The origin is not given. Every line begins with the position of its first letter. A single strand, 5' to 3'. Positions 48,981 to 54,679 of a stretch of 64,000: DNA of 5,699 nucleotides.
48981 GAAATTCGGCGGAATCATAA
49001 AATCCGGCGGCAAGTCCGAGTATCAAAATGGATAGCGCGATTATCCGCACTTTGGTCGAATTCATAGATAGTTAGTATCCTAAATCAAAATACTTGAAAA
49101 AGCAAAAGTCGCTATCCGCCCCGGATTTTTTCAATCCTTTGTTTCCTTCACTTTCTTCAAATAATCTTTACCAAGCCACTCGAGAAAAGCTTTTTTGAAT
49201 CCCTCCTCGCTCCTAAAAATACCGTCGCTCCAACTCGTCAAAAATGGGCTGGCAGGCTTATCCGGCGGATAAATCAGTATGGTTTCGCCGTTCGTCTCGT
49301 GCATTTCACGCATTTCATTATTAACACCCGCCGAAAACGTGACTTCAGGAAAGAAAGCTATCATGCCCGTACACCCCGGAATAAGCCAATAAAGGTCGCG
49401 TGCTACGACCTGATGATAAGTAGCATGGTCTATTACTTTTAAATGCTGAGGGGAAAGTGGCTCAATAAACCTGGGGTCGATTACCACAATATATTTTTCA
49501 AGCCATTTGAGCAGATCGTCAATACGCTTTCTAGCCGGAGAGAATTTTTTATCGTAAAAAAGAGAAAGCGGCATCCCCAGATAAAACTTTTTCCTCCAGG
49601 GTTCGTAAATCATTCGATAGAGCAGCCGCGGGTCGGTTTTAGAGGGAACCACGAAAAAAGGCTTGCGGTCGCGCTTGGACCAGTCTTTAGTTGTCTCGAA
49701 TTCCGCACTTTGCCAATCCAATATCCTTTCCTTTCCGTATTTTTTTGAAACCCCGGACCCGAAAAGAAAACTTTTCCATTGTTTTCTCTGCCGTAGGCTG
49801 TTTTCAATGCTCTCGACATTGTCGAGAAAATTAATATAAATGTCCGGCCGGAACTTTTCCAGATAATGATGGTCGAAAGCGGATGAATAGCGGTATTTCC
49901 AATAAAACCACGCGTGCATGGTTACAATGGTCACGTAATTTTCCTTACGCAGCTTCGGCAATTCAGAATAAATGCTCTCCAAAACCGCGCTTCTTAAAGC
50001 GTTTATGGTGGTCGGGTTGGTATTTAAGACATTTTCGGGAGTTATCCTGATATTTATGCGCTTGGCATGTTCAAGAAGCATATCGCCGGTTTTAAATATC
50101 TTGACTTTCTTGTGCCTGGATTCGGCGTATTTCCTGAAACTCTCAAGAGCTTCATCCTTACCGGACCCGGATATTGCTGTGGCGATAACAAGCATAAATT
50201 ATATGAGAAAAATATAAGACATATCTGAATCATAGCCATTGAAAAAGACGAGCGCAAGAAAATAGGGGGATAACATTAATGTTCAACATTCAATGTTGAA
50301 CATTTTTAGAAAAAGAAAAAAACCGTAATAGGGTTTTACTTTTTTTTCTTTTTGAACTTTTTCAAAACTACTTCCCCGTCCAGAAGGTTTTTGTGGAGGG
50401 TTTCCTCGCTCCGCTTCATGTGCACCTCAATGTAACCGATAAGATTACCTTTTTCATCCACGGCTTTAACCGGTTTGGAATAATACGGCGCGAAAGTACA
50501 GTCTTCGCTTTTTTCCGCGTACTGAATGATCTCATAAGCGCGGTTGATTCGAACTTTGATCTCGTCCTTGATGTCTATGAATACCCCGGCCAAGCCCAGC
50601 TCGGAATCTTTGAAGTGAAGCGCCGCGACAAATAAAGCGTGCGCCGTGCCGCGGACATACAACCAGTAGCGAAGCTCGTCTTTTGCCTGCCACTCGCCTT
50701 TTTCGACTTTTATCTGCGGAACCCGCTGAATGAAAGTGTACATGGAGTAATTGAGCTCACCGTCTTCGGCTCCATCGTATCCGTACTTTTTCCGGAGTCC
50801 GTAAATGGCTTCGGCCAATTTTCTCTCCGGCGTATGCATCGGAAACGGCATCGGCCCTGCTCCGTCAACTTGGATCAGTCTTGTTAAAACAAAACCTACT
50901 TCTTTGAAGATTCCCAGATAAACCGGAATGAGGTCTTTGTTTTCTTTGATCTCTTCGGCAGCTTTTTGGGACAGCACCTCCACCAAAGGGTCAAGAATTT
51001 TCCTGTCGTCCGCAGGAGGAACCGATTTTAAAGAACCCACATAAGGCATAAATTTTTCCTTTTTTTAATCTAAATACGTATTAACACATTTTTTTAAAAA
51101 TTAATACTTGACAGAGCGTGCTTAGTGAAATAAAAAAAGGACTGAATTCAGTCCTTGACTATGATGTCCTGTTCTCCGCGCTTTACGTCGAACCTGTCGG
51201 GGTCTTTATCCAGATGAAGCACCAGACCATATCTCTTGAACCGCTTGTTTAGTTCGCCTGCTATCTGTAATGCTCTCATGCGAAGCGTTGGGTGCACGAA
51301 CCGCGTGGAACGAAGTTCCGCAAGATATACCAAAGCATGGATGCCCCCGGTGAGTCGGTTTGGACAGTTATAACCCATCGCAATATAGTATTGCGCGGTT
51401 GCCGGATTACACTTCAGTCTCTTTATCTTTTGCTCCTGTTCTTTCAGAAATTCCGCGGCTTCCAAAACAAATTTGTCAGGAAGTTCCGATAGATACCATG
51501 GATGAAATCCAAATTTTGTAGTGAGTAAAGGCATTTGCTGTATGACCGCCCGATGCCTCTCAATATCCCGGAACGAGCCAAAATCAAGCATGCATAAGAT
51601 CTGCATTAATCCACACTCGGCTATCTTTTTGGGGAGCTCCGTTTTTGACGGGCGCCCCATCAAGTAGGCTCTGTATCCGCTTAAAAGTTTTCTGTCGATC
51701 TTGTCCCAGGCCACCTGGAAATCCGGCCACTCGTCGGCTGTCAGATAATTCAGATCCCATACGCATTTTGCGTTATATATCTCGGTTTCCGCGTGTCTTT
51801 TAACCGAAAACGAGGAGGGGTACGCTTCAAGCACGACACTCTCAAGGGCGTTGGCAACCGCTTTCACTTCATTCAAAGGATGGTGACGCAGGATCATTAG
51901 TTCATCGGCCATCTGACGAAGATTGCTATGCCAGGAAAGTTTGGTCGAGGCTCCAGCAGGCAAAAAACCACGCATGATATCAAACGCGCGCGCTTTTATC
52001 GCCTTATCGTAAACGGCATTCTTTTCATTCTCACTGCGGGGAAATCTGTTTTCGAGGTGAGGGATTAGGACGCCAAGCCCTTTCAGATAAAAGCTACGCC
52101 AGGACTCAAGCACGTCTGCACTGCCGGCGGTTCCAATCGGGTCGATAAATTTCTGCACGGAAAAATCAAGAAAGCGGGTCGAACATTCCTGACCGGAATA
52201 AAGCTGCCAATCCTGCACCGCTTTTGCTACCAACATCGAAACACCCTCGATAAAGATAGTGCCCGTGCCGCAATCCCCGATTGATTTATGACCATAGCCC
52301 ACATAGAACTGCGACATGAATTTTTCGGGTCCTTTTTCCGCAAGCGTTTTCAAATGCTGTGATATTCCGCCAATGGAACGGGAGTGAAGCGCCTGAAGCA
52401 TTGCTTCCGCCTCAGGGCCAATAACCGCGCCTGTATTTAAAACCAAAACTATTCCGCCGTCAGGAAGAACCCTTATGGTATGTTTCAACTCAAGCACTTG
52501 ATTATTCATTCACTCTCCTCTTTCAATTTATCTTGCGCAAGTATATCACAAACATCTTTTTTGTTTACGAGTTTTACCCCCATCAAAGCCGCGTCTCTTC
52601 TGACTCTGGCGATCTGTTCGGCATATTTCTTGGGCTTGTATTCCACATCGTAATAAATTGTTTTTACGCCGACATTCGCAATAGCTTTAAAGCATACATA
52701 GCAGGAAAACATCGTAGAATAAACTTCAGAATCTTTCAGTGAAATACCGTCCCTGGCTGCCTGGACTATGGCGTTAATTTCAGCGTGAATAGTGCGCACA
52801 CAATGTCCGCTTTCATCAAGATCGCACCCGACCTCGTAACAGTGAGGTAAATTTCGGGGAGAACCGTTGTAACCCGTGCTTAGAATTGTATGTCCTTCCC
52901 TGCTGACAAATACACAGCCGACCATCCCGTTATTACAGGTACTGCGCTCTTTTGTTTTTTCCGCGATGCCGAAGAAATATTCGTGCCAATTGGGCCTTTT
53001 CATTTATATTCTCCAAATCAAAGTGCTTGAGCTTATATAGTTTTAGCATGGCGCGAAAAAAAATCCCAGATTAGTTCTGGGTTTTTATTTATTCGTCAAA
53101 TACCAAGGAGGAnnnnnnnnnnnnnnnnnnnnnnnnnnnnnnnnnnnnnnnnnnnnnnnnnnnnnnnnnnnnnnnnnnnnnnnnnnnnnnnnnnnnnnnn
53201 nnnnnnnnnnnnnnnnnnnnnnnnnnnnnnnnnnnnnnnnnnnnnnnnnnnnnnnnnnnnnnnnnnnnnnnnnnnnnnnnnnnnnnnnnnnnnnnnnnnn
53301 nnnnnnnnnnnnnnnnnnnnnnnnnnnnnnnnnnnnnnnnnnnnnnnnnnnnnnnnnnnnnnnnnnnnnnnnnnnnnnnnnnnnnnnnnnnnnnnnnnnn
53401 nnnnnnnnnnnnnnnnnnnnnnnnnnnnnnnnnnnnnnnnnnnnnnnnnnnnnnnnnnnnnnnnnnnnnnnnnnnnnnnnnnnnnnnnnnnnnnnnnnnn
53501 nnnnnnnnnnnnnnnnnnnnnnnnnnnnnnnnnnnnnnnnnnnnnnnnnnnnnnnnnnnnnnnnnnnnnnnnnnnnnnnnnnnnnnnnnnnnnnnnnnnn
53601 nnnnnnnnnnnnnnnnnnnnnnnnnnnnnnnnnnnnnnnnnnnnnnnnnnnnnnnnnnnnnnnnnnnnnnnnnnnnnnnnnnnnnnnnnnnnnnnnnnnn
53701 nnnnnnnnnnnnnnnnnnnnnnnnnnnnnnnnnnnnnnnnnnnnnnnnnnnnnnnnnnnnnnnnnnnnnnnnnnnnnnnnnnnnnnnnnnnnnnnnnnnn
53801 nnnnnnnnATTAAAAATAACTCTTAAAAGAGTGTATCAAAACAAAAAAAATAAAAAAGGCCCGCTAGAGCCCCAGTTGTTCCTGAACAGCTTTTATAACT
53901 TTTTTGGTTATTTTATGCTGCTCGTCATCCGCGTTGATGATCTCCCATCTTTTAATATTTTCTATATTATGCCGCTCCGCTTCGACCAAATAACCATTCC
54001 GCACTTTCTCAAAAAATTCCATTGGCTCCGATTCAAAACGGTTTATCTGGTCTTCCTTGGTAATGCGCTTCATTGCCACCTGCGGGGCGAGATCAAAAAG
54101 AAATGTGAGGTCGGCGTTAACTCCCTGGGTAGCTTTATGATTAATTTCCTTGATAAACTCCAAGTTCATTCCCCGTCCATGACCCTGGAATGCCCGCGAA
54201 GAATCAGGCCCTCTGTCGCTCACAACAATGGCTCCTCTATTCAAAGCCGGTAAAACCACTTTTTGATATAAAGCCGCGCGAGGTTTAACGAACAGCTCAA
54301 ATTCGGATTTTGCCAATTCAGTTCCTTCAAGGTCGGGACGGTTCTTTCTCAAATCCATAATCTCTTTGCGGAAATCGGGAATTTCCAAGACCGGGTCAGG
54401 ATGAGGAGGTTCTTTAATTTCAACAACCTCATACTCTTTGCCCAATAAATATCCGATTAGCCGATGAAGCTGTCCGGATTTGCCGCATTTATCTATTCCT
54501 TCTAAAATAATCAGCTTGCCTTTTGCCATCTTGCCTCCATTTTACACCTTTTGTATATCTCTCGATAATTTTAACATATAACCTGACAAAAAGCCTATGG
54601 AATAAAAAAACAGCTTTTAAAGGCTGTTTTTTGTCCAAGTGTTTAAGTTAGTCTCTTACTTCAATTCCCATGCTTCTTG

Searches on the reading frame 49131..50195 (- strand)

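Call 72: search_protein_families(library=ncbifam, proteins=[window:49131-50195:-], max_evalue=0.0001)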
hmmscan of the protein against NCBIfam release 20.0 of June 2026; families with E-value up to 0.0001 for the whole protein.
window:49131-50195:- (354 aa): 1 family
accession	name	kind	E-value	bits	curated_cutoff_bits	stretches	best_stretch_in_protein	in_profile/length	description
NF003122.0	PRK04040.1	equivalog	6.6e-05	22.5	155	1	2-122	4-116/189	adenylate kinase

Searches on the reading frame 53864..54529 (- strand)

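Call 71: search_protein_families(library=pfam, proteins=[window:53864-54529:-], max_evalue=0.001)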
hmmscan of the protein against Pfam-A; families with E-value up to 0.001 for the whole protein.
window:53864-54529:- (221 aa): 1 family
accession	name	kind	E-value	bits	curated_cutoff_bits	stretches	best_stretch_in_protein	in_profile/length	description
PF02223.23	Thymidylate_kin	-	2.6e-25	89.6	27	1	9-189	1-169/185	Thymidylate kinase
